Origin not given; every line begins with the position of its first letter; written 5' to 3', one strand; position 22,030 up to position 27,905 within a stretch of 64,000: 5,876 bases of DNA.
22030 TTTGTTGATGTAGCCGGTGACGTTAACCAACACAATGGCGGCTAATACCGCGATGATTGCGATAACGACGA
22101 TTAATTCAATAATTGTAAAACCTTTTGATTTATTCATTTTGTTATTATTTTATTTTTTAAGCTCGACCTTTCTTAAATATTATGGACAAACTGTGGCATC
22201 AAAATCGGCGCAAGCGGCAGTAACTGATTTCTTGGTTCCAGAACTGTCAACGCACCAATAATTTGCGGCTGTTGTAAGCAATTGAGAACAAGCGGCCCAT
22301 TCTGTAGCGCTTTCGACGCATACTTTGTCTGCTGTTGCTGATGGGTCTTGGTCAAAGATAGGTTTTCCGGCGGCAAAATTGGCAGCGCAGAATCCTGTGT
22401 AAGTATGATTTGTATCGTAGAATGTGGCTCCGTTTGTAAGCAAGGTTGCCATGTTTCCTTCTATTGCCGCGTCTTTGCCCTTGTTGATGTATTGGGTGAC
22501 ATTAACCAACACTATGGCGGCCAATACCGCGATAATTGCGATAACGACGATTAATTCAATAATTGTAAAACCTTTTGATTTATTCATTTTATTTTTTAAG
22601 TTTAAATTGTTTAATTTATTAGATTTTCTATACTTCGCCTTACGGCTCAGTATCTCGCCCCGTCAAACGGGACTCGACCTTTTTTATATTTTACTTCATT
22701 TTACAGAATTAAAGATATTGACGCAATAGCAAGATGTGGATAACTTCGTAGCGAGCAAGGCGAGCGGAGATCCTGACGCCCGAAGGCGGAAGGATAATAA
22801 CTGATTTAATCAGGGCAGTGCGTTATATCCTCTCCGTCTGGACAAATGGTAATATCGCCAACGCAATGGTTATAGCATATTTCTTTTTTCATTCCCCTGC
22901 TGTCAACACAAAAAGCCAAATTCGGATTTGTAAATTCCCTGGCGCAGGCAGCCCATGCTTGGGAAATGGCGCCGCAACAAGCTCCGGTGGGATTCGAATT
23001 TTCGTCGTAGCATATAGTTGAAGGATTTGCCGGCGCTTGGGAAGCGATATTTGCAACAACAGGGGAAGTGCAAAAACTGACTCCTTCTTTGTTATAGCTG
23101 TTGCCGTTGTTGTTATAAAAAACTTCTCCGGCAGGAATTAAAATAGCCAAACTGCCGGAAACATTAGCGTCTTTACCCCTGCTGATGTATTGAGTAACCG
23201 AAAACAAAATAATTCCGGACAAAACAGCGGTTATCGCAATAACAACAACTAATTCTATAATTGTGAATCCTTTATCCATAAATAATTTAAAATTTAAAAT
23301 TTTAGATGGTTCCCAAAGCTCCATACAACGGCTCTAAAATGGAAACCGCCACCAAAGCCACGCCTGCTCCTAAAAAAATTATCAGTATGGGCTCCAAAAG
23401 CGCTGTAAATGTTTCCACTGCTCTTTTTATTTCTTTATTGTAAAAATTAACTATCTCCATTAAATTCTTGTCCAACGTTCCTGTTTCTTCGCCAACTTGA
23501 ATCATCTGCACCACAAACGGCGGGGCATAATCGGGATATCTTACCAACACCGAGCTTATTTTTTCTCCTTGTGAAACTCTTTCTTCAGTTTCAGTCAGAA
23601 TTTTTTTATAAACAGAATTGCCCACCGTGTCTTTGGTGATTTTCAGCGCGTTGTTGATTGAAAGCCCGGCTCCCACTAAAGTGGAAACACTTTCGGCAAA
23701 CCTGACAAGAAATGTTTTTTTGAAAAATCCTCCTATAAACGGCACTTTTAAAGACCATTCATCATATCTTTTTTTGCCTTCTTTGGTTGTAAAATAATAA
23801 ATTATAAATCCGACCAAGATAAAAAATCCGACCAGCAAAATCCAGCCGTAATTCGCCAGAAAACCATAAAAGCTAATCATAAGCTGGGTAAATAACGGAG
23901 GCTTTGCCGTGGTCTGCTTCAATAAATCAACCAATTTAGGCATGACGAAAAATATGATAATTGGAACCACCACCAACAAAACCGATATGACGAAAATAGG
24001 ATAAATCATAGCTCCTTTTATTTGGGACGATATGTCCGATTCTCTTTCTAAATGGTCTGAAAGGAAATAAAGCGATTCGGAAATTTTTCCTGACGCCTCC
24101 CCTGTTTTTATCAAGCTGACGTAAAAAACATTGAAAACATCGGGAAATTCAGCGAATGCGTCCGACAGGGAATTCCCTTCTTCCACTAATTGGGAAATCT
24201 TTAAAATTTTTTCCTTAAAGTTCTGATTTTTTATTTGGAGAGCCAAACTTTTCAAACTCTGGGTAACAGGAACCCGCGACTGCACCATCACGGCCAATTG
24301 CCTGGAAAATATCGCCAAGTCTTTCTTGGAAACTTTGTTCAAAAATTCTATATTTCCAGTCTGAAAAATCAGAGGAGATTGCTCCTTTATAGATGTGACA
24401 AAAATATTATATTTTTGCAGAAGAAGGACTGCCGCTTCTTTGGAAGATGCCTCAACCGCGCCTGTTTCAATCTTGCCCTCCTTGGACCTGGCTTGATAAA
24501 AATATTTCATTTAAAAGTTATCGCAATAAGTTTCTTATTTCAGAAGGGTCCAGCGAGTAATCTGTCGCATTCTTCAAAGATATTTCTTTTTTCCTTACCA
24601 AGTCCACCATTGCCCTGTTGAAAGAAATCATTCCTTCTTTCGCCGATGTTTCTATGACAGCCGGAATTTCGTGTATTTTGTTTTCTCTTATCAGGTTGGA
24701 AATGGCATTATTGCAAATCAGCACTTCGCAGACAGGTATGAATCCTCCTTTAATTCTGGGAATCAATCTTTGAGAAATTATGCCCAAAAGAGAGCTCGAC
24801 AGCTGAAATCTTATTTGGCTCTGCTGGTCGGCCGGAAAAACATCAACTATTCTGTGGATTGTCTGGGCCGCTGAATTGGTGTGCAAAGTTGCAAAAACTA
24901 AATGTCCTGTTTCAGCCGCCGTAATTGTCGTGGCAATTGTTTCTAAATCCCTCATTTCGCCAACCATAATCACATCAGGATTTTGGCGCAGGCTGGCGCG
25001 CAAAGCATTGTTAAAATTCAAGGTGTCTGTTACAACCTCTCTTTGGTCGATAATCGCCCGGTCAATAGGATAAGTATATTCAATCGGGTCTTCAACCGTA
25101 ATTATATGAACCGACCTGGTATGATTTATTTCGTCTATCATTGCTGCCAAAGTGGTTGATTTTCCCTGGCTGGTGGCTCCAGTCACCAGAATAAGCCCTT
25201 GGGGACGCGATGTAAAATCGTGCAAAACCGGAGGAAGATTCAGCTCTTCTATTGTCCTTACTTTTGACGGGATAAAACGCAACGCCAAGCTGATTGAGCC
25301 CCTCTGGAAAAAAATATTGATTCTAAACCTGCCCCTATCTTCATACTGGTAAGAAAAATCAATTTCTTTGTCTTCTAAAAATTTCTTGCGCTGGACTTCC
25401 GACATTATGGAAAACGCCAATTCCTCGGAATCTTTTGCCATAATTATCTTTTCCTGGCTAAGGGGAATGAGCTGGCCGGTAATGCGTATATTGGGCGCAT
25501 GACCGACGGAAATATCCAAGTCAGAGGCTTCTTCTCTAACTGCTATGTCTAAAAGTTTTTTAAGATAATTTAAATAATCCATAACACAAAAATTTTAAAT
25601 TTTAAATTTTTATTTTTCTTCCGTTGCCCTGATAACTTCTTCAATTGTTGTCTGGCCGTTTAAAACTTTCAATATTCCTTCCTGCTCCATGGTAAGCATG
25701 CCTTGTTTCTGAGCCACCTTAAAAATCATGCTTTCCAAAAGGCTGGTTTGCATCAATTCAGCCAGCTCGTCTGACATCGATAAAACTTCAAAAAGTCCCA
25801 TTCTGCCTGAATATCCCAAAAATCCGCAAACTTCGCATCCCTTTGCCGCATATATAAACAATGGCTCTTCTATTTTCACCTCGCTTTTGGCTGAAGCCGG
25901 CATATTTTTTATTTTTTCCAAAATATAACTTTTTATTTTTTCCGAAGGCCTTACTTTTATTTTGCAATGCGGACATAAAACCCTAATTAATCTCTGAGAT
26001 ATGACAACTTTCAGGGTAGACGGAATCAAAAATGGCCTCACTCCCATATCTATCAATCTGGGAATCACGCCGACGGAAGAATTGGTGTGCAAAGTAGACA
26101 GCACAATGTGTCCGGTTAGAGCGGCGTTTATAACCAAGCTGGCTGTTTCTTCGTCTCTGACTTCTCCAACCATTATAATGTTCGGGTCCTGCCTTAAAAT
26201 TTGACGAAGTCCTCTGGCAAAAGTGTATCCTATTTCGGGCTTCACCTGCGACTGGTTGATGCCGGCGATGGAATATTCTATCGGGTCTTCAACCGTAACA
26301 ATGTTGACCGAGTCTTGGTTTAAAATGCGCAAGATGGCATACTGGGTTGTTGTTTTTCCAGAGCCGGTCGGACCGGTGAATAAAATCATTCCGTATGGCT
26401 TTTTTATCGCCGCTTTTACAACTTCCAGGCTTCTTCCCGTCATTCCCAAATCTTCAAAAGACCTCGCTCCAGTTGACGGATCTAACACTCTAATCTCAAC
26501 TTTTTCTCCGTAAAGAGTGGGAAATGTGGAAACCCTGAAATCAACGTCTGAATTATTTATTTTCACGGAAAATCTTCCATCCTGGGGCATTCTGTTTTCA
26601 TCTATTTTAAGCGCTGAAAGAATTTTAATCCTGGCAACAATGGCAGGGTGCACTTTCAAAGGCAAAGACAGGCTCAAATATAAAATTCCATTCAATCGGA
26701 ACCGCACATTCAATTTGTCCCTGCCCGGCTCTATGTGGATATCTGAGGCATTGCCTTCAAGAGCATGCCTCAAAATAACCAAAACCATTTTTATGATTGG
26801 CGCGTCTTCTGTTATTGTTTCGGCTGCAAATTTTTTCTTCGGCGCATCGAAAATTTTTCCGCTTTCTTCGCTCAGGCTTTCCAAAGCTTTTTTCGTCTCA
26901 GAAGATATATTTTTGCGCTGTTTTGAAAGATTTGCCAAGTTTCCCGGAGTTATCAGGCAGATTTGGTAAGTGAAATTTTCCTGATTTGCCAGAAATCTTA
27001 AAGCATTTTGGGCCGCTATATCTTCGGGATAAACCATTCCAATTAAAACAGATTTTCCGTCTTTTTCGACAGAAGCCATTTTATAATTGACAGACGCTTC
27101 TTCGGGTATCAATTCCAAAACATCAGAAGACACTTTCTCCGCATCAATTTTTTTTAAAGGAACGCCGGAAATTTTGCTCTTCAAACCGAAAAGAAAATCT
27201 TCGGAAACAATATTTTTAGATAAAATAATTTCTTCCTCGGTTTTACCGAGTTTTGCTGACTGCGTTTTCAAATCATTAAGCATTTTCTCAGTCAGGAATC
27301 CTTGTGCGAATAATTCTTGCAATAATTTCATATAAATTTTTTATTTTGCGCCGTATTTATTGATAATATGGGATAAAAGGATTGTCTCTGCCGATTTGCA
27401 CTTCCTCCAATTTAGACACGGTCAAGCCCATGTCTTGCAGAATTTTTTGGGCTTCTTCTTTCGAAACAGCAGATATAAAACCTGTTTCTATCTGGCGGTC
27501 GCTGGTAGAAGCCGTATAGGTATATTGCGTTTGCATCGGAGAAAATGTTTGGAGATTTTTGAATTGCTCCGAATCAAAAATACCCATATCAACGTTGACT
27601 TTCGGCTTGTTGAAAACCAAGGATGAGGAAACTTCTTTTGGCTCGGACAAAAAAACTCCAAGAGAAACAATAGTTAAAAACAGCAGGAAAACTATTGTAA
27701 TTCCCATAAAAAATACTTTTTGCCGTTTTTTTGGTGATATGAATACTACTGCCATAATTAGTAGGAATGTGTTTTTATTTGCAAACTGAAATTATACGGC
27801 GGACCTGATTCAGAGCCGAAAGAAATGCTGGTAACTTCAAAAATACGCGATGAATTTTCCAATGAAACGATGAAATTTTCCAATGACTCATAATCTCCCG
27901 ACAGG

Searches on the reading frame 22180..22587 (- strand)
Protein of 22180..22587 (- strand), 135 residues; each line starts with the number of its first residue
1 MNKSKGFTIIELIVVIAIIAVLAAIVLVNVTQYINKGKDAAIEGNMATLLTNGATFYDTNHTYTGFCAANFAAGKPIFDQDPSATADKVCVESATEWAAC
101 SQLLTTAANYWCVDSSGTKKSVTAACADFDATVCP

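Call 11: search_protein_families(library=pfam, proteins=[window:22180-22587:-], max_evalue=0.01)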
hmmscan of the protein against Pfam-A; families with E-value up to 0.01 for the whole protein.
window:22180-22587:- (135 aa): 1 family
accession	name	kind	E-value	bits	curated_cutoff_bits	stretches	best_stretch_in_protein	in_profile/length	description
PF07963.17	N_methyl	-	5.3e-09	35.7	21.2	1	1-27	1-27/27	Prokaryotic N-terminal methylation motif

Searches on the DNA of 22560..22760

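Call 73: search_rna_families(source=window, start=22560, end=22760, threshold=evalue, max_evalue=1)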
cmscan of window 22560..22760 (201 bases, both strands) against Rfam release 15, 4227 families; matches with E-value up to 1: 0.
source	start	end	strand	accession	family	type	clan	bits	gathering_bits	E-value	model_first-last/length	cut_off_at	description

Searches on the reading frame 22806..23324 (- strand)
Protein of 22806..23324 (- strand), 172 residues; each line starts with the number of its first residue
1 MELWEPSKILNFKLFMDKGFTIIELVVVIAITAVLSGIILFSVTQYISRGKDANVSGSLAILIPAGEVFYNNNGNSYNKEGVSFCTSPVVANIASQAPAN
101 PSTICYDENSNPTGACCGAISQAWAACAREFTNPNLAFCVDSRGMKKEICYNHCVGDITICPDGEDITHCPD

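Call 11: search_protein_families(library=pfam, proteins=[window:22806-23324:-], max_evalue=0.01)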
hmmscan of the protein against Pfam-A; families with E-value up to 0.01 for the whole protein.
window:22806-23324:- (172 aa): 1 family
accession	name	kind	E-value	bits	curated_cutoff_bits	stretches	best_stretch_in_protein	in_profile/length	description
PF07963.17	N_methyl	-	4.1e-06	26.6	21.2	1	17-40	4-27/27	Prokaryotic N-terminal methylation motif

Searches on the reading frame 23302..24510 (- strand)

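Call 11: search_protein_families(library=pfam, proteins=[window:23302-24510:-], max_evalue=0.01)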
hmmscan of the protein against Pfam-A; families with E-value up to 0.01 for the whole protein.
window:23302-24510:- (402 aa): 1 family
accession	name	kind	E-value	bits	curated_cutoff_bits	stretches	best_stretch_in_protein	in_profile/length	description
PF00482.28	T2SSF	-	2.3e-58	196.1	25.2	2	68-191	1-125/125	Type II secretion system (T2SS), protein F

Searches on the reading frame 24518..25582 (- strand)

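Call 11: search_protein_families(library=pfam, proteins=[window:24518-25582:-], max_evalue=0.01)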
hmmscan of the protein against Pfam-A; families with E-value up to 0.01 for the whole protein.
window:24518-25582:- (354 aa): 1 family
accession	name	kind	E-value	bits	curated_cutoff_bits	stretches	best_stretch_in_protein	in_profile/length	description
PF00437.27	T2SSE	-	5.3e-49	167.3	24.9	1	6-277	11-281/370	Type II/IV secretion system protein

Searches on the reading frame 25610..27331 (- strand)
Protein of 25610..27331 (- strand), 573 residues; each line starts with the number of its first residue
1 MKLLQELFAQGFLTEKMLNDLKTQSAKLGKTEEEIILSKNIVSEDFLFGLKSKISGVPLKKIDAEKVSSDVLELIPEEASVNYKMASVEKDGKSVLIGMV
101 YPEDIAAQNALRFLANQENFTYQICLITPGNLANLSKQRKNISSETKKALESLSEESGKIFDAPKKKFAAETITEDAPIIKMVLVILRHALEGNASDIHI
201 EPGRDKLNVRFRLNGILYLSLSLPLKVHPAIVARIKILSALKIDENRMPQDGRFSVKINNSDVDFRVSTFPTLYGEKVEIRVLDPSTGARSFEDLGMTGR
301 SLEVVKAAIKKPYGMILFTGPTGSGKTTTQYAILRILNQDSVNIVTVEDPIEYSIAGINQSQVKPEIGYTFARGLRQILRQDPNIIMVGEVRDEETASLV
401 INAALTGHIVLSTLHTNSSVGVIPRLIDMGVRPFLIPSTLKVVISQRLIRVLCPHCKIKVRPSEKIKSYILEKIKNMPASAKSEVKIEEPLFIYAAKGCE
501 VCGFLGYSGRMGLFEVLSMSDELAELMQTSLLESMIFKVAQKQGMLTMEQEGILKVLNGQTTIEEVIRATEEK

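Call 11: search_protein_families(library=pfam, proteins=[window:25610-27331:-], max_evalue=0.01)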
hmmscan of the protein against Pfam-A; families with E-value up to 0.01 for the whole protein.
window:25610-27331:- (573 aa): 5 families
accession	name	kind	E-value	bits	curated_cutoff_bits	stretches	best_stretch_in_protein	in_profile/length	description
PF00437.27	T2SSE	-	1.1e-126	422.9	24.9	1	174-568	3-370/370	Type II/IV secretion system protein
PF05157.20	MshEN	-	2e-06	28.1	23.1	1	56-133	2-77/90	MshEN domain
PF13476.12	AAA_23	-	0.0028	18.7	27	1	314-342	20-48/201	AAA domain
PF13401.12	AAA_22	-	0.0043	17.8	27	0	313-351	5-43/130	AAA domain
PF20720.3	nSTAND3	-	0.0046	17.1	27.2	0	313-352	17-56/155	Novel STAND NTPase 3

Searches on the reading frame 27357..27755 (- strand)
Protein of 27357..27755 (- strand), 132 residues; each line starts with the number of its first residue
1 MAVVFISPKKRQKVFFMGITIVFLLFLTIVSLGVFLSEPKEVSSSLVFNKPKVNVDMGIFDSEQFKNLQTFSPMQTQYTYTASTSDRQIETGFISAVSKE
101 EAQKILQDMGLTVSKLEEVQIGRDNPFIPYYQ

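Call 11: search_protein_families(library=pfam, proteins=[window:27357-27755:-], max_evalue=0.01)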
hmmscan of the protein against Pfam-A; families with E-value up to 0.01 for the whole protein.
window:27357-27755:- (132 aa): 0 families

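Call 58: search_protein_families(library=ncbifam, proteins=[window:27357-27755:-], max_evalue=0.1)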
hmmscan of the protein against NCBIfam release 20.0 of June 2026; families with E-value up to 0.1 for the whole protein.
window:27357-27755:- (132 aa): 5 families
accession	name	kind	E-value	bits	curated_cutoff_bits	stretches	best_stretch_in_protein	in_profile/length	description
NF047523.1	LIC_20245_fam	equivalog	0.0015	18.3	190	1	12-118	1-113/222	LIC_20245 family lipoprotein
TIGR02120.1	GspF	equivalog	0.017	14.4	424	1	78-120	1-42/401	type II secretion system inner membrane protein GspF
NF040668.1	regulator_TseB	equivalog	0.067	12.8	200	0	92-125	95-127/161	cell wall elongation/penicillin-binding protein regulator TseB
TIGR02384.1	RelB_DinJ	subfamily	0.068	13.4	45.65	0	98-115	14-31/85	type II toxin-antitoxin system RelB/DinJ family antitoxin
TIGR01218.1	Gpos_tandem_5TM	subfamily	0.077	12.7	35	0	4-41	137-174/208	tandem five-TM protein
